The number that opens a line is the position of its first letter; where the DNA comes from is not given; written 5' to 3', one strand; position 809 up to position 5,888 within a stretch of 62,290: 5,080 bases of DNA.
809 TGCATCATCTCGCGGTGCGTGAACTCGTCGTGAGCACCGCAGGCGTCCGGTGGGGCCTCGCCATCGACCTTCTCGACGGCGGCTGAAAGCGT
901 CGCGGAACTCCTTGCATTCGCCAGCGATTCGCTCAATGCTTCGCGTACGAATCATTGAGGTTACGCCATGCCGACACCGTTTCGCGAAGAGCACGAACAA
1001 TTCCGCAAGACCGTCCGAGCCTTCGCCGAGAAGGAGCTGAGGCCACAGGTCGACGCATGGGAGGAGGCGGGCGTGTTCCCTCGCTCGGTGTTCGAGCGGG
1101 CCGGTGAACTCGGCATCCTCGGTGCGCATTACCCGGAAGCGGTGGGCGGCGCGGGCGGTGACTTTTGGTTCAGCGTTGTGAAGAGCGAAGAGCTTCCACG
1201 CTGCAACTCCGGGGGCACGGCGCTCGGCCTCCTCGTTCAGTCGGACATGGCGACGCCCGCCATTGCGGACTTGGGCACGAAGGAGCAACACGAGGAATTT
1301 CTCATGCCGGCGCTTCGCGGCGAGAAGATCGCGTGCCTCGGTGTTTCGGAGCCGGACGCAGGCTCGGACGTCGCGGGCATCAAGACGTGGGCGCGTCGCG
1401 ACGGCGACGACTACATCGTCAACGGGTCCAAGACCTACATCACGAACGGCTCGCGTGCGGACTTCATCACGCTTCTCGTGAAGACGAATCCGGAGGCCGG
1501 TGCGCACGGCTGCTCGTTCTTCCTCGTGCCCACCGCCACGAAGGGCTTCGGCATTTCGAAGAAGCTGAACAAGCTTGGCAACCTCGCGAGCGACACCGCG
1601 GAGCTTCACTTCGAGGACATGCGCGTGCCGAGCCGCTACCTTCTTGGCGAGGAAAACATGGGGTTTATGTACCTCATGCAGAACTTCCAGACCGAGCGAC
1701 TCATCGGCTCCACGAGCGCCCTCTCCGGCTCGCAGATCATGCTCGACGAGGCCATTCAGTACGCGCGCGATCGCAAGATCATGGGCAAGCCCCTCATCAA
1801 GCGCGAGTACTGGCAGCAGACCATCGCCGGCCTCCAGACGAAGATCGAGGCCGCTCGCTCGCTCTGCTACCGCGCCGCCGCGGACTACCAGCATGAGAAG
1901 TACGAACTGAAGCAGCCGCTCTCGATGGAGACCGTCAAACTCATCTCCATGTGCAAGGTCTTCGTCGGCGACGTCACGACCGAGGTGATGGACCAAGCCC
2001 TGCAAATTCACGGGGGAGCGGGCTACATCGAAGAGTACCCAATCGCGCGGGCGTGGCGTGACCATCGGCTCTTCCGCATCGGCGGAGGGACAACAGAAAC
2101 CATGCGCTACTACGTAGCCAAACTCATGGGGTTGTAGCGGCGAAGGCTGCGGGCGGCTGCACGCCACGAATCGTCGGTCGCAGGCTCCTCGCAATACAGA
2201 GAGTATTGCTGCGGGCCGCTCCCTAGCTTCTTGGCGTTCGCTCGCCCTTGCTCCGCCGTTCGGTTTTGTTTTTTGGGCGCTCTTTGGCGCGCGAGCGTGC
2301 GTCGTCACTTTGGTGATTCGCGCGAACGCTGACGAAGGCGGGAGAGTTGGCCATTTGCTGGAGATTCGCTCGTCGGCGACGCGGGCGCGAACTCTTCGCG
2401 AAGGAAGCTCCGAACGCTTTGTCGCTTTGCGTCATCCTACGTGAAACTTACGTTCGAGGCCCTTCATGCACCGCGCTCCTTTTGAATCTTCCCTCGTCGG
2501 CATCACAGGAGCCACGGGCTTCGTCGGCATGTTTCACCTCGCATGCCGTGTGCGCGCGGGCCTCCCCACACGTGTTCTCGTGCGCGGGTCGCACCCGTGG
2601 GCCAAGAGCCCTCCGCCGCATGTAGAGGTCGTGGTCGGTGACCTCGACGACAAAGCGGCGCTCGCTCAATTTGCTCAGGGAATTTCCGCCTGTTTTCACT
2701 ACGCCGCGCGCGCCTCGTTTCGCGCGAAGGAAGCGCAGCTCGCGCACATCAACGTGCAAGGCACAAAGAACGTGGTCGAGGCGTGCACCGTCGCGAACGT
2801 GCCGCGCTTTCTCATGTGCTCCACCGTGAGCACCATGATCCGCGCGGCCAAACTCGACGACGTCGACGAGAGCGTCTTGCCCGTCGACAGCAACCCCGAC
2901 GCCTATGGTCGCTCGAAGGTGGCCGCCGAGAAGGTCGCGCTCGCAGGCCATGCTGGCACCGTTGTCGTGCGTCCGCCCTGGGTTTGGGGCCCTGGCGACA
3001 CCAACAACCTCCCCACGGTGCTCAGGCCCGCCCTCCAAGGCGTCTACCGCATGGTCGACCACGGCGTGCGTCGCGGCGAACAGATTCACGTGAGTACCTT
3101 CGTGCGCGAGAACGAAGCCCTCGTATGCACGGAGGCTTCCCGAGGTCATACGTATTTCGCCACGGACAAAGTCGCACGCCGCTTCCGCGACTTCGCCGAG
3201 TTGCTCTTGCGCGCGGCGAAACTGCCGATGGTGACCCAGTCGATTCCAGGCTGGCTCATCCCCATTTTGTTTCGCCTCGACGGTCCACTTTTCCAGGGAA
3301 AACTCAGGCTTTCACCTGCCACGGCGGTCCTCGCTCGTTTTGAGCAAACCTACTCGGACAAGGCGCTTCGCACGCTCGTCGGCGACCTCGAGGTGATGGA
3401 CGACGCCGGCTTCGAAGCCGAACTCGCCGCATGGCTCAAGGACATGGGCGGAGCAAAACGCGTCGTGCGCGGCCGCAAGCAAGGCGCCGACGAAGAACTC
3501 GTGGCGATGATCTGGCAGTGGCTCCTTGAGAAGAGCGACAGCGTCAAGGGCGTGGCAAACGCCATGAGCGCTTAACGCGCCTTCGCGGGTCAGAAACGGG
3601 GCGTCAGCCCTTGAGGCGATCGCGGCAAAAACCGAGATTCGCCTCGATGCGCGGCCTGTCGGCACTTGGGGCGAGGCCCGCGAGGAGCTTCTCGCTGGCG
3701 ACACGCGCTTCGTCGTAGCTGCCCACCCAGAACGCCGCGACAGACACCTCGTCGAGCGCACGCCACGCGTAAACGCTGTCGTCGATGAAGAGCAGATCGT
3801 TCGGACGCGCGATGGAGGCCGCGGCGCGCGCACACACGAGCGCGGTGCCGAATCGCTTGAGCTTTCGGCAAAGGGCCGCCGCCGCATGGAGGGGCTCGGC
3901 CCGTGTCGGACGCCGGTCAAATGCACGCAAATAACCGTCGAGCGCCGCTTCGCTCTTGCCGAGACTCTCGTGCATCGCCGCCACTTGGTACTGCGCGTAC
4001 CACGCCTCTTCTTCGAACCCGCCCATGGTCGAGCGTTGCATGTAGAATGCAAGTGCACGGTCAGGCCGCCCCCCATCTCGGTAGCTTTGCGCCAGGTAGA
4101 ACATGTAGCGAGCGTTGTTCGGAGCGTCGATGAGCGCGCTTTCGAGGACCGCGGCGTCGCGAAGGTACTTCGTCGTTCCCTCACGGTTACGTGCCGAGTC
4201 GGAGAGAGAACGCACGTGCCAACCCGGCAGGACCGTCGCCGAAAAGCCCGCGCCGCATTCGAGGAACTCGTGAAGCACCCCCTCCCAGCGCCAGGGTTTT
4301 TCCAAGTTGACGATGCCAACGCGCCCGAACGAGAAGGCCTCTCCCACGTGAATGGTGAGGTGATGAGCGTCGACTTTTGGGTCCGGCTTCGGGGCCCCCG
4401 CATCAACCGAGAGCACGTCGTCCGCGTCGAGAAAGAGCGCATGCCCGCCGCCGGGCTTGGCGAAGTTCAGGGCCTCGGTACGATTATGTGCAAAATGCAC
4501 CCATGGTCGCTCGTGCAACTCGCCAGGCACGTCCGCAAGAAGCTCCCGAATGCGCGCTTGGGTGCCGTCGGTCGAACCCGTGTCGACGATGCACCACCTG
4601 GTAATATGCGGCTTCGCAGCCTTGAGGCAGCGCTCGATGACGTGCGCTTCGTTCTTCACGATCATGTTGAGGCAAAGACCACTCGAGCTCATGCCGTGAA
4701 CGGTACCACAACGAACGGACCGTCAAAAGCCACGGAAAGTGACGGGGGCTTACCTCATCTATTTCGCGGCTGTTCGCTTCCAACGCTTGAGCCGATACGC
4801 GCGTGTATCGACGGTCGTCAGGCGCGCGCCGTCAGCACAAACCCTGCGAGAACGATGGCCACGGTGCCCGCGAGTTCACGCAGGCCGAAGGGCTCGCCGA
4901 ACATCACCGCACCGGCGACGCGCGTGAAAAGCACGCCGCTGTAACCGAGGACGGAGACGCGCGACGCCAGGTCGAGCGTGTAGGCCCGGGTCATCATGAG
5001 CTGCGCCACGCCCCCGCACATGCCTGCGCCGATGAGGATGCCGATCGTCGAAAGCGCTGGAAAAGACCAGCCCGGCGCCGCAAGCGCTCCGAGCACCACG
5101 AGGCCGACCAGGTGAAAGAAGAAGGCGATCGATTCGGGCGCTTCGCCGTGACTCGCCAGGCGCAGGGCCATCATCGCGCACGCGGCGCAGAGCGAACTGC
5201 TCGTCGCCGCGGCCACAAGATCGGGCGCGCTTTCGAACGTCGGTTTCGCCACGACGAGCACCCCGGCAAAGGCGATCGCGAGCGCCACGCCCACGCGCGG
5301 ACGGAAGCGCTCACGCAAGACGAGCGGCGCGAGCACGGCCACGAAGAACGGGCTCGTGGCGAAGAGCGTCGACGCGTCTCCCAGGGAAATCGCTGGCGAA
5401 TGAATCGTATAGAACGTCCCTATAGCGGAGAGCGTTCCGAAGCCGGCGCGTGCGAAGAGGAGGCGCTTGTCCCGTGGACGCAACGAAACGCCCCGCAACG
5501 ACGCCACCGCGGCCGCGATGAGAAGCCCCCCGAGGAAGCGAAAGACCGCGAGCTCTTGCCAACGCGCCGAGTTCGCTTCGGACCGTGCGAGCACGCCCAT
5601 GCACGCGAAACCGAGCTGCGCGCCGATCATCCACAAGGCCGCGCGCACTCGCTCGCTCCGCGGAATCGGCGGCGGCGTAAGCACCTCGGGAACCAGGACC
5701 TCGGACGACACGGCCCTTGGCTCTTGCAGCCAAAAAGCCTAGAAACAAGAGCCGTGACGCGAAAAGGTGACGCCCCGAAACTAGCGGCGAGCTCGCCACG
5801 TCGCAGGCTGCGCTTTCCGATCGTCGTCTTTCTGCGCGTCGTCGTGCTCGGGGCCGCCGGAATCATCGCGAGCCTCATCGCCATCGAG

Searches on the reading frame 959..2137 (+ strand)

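Call 68: search_protein_families(library=pfam, proteins=[window:959-2137:+], max_evalue=0.0001)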
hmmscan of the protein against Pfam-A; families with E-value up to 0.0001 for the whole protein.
window:959-2137:+ (392 aa): 4 families
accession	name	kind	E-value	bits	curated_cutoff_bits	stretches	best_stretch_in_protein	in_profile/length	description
PF00441.29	Acyl-CoA_dh_1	-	5.9e-38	130.8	22.4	1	233-388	1-147/150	Acyl-CoA dehydrogenase, C-terminal domain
PF02771.21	Acyl-CoA_dh_N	-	4.9e-31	107.9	22.9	1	10-122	2-113/113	Acyl-CoA dehydrogenase, N-terminal domain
PF02770.24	Acyl-CoA_dh_M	-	4.5e-25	88.1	33.3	1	126-221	1-97/97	Acyl-CoA dehydrogenase, middle domain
PF08028.16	Acyl-CoA_dh_2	-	9.1e-18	65.3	22.7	1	261-370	14-124/134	Acyl-CoA dehydrogenase, C-terminal domain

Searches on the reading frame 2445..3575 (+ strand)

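Call 68: search_protein_families(library=pfam, proteins=[window:2445-3575:+], max_evalue=0.0001)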
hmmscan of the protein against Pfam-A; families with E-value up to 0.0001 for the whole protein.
window:2445-3575:+ (376 aa): 7 families
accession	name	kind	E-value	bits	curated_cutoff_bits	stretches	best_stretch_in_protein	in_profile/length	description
PF01370.27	Epimerase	-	1.2e-20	74.4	20.9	1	20-215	3-213/240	NAD dependent epimerase/dehydratase family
PF01073.25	3Beta_HSD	-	2e-20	73.4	22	1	20-256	2-266/280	3-beta hydroxysteroid dehydrogenase/isomerase family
PF13460.12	NAD_binding_10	-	5.7e-13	49.6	27.2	1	22-180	1-146/184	NAD(P)H-binding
PF07993.18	NAD_binding_4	-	9.9e-13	48.3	20.1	1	58-199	61-229/258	Male sterility protein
PF05368.20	NmrA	-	2.8e-08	34.2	27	1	15-127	2-107/298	NmrA-like family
PF04321.23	RmlD_sub_bind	-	1e-07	31.8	27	1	64-197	34-168/287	RmlD substrate binding domain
PF02719.21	Polysacc_synt_2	-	1.2e-05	25.1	20.2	1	61-127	57-128/293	Polysaccharide biosynthesis protein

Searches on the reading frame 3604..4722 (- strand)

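Call 68: search_protein_families(library=pfam, proteins=[window:3604-4722:-], max_evalue=0.0001)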
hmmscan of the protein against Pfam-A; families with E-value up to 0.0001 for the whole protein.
window:3604-4722:- (372 aa): 3 families
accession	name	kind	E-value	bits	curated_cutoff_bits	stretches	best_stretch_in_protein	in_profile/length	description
PF00535.33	Glycos_transf_2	-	2.3e-07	31.3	23.3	1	20-106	4-93/168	Glycosyl transferase family 2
PF13424.12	TPR_12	-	1.4e-05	25.6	30.1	0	198-229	39-70/77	Tetratricopeptide repeat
PF13431.12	TPR_17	-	6.8e-05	23.3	24.4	0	194-224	3-33/34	Tetratricopeptide repeat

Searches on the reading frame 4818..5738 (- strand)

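Call 68: search_protein_families(library=pfam, proteins=[window:4818-5738:-], max_evalue=0.0001)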
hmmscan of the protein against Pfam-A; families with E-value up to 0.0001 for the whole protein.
window:4818-5738:- (306 aa): 1 family
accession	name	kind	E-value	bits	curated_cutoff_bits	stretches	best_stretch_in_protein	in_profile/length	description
PF00892.27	EamA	-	2.3e-18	67.2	28.2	2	33-163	3-133/135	EamA-like transporter family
